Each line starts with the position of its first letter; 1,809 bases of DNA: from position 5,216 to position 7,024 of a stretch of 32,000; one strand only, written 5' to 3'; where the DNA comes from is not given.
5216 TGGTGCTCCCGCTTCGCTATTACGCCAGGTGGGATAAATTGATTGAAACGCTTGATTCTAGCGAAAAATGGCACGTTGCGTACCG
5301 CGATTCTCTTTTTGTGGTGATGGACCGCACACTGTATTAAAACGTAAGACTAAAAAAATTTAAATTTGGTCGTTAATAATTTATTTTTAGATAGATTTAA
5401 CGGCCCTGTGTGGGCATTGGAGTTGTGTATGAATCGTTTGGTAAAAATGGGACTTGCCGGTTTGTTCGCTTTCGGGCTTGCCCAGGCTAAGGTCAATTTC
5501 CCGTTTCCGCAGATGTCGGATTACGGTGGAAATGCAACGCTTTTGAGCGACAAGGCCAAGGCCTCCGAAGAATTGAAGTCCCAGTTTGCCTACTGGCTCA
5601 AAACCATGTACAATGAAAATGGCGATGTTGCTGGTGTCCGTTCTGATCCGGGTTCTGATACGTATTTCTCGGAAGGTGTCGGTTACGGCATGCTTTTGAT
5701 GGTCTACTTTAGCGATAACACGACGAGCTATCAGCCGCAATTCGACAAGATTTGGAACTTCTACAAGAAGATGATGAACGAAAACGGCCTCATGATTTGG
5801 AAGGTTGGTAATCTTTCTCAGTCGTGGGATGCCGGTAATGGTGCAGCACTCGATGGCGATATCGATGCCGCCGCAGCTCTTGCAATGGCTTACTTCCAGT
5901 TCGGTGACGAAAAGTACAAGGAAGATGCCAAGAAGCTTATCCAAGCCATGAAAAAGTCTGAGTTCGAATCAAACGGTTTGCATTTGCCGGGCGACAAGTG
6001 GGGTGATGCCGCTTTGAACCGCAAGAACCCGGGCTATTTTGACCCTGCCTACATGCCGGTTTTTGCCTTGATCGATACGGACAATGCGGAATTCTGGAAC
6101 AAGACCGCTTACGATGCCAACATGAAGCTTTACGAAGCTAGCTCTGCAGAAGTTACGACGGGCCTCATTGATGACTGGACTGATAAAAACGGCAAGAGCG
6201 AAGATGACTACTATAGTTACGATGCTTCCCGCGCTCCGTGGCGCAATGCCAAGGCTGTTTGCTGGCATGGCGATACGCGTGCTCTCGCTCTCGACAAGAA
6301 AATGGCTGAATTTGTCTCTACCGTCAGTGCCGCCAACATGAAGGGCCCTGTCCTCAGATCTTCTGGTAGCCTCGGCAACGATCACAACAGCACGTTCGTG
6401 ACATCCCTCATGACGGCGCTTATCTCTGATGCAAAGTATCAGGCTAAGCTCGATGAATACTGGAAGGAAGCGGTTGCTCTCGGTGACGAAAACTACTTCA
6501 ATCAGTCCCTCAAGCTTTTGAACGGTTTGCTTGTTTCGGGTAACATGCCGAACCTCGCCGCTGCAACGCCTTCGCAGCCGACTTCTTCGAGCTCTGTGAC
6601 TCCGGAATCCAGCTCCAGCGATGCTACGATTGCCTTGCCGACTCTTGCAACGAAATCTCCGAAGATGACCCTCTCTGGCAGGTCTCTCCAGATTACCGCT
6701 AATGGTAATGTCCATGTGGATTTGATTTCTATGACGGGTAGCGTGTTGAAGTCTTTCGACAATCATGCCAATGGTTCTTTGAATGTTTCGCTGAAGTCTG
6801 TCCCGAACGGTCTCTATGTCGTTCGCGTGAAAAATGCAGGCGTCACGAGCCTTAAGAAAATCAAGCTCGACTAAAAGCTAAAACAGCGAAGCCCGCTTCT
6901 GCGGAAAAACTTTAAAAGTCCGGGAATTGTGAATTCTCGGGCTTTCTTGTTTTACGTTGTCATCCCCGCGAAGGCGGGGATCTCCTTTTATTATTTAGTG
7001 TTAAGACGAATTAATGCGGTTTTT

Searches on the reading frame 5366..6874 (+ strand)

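Call 19: search_protein_families(library=pfam, proteins=[window:5366-6874:+], max_evalue=0.001)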
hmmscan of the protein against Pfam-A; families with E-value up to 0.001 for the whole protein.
window:5366-6874:+ (502 aa): 2 families
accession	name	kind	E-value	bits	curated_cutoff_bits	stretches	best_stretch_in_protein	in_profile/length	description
PF01270.23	Glyco_hydro_8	-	1.1e-27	97.4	24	1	73-386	27-335/341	Glycosyl hydrolases family 8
PF18962.6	Por_Secre_tail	-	4.2e-05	24.2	27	1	445-499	18-73/75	Secretion system C-terminal sorting domain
